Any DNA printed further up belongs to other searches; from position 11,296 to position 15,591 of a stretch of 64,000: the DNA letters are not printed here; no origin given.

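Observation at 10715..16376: DtxR-family regulator with iron-box-like palindrome preceding a 1330 aa double-activase / dehydratase-like fusion and a hypothetical protein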

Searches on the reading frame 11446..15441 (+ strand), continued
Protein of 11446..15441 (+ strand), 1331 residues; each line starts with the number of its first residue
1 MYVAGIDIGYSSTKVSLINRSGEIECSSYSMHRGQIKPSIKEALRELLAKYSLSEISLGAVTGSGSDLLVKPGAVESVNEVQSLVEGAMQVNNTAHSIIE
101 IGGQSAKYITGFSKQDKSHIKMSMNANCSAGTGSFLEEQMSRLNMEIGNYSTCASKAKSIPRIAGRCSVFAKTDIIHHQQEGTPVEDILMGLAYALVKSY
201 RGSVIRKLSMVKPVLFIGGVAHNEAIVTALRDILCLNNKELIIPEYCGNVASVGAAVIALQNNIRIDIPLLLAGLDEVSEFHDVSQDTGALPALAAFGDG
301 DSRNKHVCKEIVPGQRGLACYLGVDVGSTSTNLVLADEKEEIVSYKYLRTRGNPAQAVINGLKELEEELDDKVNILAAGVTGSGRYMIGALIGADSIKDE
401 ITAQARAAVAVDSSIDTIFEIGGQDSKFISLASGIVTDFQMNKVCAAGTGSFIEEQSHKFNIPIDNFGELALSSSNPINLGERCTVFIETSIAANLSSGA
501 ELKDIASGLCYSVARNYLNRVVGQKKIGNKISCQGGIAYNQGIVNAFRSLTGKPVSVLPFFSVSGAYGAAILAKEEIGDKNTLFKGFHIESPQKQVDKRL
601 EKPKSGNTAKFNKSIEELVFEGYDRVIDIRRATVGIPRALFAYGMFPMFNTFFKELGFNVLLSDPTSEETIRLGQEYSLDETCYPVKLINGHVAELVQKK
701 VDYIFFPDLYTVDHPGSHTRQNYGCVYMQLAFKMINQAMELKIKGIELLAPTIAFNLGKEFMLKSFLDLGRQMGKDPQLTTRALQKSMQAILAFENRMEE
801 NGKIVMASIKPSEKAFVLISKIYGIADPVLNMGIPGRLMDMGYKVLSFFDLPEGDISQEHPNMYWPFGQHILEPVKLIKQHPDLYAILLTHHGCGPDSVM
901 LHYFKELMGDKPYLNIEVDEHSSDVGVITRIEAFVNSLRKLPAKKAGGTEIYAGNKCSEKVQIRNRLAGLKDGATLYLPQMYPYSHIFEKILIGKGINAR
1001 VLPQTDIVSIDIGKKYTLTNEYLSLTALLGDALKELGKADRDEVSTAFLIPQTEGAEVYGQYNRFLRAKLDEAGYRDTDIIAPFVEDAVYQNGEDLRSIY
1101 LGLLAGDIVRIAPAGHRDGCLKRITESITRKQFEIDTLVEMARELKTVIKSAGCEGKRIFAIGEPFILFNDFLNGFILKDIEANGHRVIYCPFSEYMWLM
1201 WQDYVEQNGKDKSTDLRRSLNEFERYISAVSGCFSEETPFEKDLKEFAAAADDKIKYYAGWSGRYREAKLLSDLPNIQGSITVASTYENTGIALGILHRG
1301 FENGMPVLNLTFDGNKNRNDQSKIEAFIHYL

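Call 54: search_protein_families(library=pfam, proteins=[L004:7673-8908:+, L004:8919-9989:+, L004:14156-14560:+, L004:15106-15858:-, L004:15855-16937:-, L004:16954-18126:-, L004:18472-19782:+, L004:19937-20440:+, L002:9508-9984:+, L002:8631-9323:-], max_evalue=0.0001)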
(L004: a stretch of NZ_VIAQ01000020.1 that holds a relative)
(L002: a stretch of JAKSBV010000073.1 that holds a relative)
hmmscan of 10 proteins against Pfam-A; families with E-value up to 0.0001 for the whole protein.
L004:7673-8908:+ (411 aa): 1 family
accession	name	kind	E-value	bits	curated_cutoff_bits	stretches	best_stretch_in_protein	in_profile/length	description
PF01497.23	Peripla_BP_2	-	1.4e-16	61.1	27.5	1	91-335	5-231/235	Periplasmic binding protein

L004:8919-9989:+ (356 aa): 1 family
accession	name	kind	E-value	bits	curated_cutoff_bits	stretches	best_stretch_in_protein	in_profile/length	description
PF01032.23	FecCD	-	6e-89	298.6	26.5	1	32-350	2-310/311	FecCD transport family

L004:14156-14560:+ (134 aa): 0 families

L004:15106-15858:- (250 aa): 5 families
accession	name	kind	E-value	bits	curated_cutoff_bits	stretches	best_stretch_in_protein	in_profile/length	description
PF00005.33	ABC_tran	-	7.7e-32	111.2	25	1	18-164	1-137/137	ABC transporter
PF13304.12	AAA_21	-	3.3e-09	37.7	27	0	119-198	221-302/304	AAA domain, putative AbiEii toxin, Type IV TA system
PF13175.12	AAA_15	-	5.2e-06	26.8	32.1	0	19-70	15-69/374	AAA ATPase domain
PF13476.12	AAA_23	-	3.3e-05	25.1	27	1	20-53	14-44/201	AAA domain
PF13555.12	AAA_29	-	8.4e-05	22.7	27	0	22-56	16-50/61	P-loop containing region of AAA domain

L004:15855-16937:- (360 aa): 1 family
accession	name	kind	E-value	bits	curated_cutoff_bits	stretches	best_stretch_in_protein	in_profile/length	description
PF01032.23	FecCD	-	1.2e-90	304.2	26.5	1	34-355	2-310/311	FecCD transport family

L004:16954-18126:- (390 aa): 1 family
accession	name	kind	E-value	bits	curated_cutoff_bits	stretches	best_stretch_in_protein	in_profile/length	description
PF01497.23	Peripla_BP_2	-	1.9e-20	73.8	27.5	1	63-314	2-230/235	Periplasmic binding protein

L004:18472-19782:+ (436 aa): 2 families
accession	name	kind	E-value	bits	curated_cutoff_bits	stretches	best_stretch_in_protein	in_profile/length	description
PF07752.16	S-layer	-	5.6e-45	153.9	30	1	45-276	8-225/259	S-layer protein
PF18204.6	PGF-CTERM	-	4.4e-05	23.7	18.8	1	413-434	1-22/23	PGF-CTERM motif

L004:19937-20440:+ (167 aa): 1 family
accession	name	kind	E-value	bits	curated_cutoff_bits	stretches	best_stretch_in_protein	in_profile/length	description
PF01980.22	TrmO_N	-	8.9e-31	107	26.8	1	35-142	7-116/116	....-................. O N-terminal domain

L002:9508-9984:+ (158 aa): 1 family
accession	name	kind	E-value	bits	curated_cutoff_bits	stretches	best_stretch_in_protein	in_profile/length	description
PF01475.25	FUR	-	1.1e-32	113.1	23.1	1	19-137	3-119/121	Ferric uptake regulator family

L002:8631-9323:- (230 aa): 2 families
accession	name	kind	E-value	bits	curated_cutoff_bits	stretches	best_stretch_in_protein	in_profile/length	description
PF13545.12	HTH_Crp_2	-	9.9e-16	57.9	27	1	154-227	1-70/70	Crp-like helix-turn-helix domain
PF00027.35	cNMP_binding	-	8.8e-13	48.5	27.5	1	35-120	3-87/89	Cyclic nucleotide-binding domain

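Call 58: search_protein_families(library=pfam, proteins=[L085:3017-4165:-, L085:4201-5835:-, L085:5832-6863:-, L085:7588-8172:+, L085:8169-9524:+, L085:16442-17266:+, L094:9514-10008:+, L006:14001-14465:+, L006:14481-14939:+, L006:8839-9816:-], max_evalue=0.0001)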
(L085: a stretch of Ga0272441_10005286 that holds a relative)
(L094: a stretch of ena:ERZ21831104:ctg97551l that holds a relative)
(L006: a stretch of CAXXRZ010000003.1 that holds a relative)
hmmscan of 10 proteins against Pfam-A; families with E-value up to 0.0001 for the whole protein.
L085:3017-4165:- (382 aa): 2 families
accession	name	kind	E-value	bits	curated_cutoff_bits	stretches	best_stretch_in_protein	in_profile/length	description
PF00149.33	Metallophos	-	3.4e-14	54.1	21.5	1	1-197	1-189/191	Calcineurin-like phosphoesterase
PF12850.12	Metallophos_2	-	2.3e-08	34.6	27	1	1-218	1-141/154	Calcineurin-like phosphoesterase superfamily domain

L085:4201-5835:- (544 aa): 1 family
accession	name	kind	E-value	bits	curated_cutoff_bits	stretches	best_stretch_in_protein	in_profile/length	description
PF01935.23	DUF87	-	4e-22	79.8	23.2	1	158-388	1-220/220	Helicase HerA, central domain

L085:5832-6863:- (343 aa): 1 family
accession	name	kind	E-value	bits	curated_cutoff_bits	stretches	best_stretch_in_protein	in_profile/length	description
PF09376.16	NurA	-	1.5e-10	41.5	21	1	48-299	2-254/254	NurA domain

L085:7588-8172:+ (194 aa): 1 family
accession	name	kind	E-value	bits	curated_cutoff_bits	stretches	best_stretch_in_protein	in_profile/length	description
PF14358.11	DUF4405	-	3.2e-08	34.4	26.7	1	13-73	2-66/66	Domain of unknown function (DUF4405)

L085:8169-9524:+ (451 aa): 2 families
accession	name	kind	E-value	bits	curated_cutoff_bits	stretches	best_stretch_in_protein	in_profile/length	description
PF01554.23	MatE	-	9.4e-45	152.6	24.9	2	26-186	1-161/161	MatE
PF03023.19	MurJ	-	3.3e-08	33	27.4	1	34-224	218-402/451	Lipid II flippase MurJ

L085:16442-17266:+ (274 aa): 1 family
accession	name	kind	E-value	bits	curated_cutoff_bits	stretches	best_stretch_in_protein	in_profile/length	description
PF02535.28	Zip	-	4.6e-39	135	35.1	2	120-268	167-321/323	ZIP Zinc transporter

L094:9514-10008:+ (164 aa): 7 families
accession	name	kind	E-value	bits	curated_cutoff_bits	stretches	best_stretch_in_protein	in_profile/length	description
PF12802.13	MarR_2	-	1.2e-11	45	27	1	30-90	2-61/61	MarR family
PF22381.2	Staph_reg_Sar_Rot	-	3.7e-11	43.4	27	1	32-105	13-84/85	Transcriptional regulator SarA/Rot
PF01047.28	MarR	-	3.8e-11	43.1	24.6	1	34-90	4-58/59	MarR family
PF13463.12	HTH_27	-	1.8e-10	41.3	22.2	1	47-99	16-68/68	Winged helix DNA-binding domain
PF13601.12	HTH_34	-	7.7e-07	29.6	27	1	37-105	4-71/80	Winged helix DNA-binding domain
PF01978.25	TrmB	-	7.5e-06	26.1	25.6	1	29-92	4-63/68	Sugar-specific transcriptional regulator TrmB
PF25213.1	HVO_A0261_N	-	4e-05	23.8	35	1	41-114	16-82/86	HVO_A0261 N-terminal domain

L006:14001-14465:+ (154 aa): 5 families
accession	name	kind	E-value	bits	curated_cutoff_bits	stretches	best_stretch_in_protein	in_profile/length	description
PF00583.31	Acetyltransf_1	-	2.7e-19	70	20.7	1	46-135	26-116/116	Acetyltransferase (GNAT) family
PF13508.13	Acetyltransf_7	-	1.4e-14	54.7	27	1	49-136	3-83/84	Acetyltransferase (GNAT) domain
PF13673.13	Acetyltransf_10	-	2.6e-10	40.8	23.6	1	24-139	9-111/128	Acetyltransferase (GNAT) domain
PF08445.16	FR47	-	9.4e-08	32.4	22.1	1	81-141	24-83/86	FR47-like protein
PF14542.12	Acetyltransf_CG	-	3.9e-07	30.6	30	1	69-112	15-58/80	GCN5-related N-acetyl-transferase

L006:14481-14939:+ (152 aa): 4 families
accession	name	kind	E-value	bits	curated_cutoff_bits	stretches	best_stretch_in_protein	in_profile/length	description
PF00583.31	Acetyltransf_1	-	1.2e-17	64.7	20.7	1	44-132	24-116/116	Acetyltransferase (GNAT) family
PF13508.13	Acetyltransf_7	-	3.2e-15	56.7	27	1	51-134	3-84/84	Acetyltransferase (GNAT) domain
PF13673.13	Acetyltransf_10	-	4.1e-10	40.2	23.6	1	53-139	33-114/128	Acetyltransferase (GNAT) domain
PF13302.13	Acetyltransf_3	-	8.7e-08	33.4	25.4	1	48-133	46-138/138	Acetyltransferase (GNAT) domain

L006:8839-9816:- (325 aa): 2 families
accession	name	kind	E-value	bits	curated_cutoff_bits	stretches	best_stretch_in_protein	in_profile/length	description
PF12833.13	HTH_18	-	1.8e-23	83.1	33.6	1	244-321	1-78/80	Helix-turn-helix domain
PF00165.29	HTH_AraC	-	7.3e-20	71.1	26.6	2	285-321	6-41/42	Bacterial regulatory helix-turn-helix proteins, AraC family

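Call 72: search_dna_similar(query=window:11446-15441:+, collection=plasmids, mode=protein, max_rows=25, max_evalue=1e-30)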
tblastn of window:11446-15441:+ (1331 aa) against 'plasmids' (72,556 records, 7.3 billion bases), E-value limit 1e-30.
Records with a match: 10; places in all: 11; records where one place covers at least 80% of the query: 3.
Best place of each record, by identity: <60% 10.
By first word of the organism name: Listeria 2; Fusobacterium 2; Paraclostridium 1; Haliovirga 1; Acetoanaerobium 1; Collinsella 1; Subdoligranulum 1; Monoglobus 1.
By predicted mobility (MOB-suite, as given by PLSDB): non-mobilizable 10.
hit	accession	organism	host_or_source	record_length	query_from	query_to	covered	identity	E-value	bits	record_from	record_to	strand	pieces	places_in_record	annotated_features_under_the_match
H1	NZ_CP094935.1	Paraclostridium bifermentans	Homo sapiens,feces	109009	5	1331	100%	41.7%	0e+0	996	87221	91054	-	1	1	acyl-CoA dehydratase activase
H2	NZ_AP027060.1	Haliovirga abyssi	-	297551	2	1197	90%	27.6%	4e-101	365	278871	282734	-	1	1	acyl-CoA dehydratase activase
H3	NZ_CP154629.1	Acetoanaerobium noterae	cell culture,Sludge of a digestion ...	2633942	5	1082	81%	27.1%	4e-99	358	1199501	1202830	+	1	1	none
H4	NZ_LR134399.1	Listeria monocytogenes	Homo sapiens,Vein blood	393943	1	725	54%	30.8%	4e-86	318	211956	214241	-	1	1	2-hydroxyacyl-CoA dehydratase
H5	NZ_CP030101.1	Listeria monocytogenes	Environment,water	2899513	1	725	54%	30.6%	4e-85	315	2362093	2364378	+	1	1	none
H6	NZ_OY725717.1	Collinsella aerofaciens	-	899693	5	707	53%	29.1%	2e-69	266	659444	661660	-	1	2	2-hydroxyacyl-CoA dehydratase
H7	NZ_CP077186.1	Fusobacterium animalis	Homo sapiens,resected colorectal tumor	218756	2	714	54%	27.5%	4e-67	258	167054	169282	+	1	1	acyl-CoA dehydratase activase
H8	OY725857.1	Subdoligranulum variabile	-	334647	5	713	53%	26.9%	2e-60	237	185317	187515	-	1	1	none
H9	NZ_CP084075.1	Fusobacterium vincentii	-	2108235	124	713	44%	28.6%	7e-59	232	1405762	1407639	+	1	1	none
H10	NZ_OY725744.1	Monoglobus pectinilyticus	-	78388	321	588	20%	44.1%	2e-54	218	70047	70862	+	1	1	acyl-CoA dehydratase activase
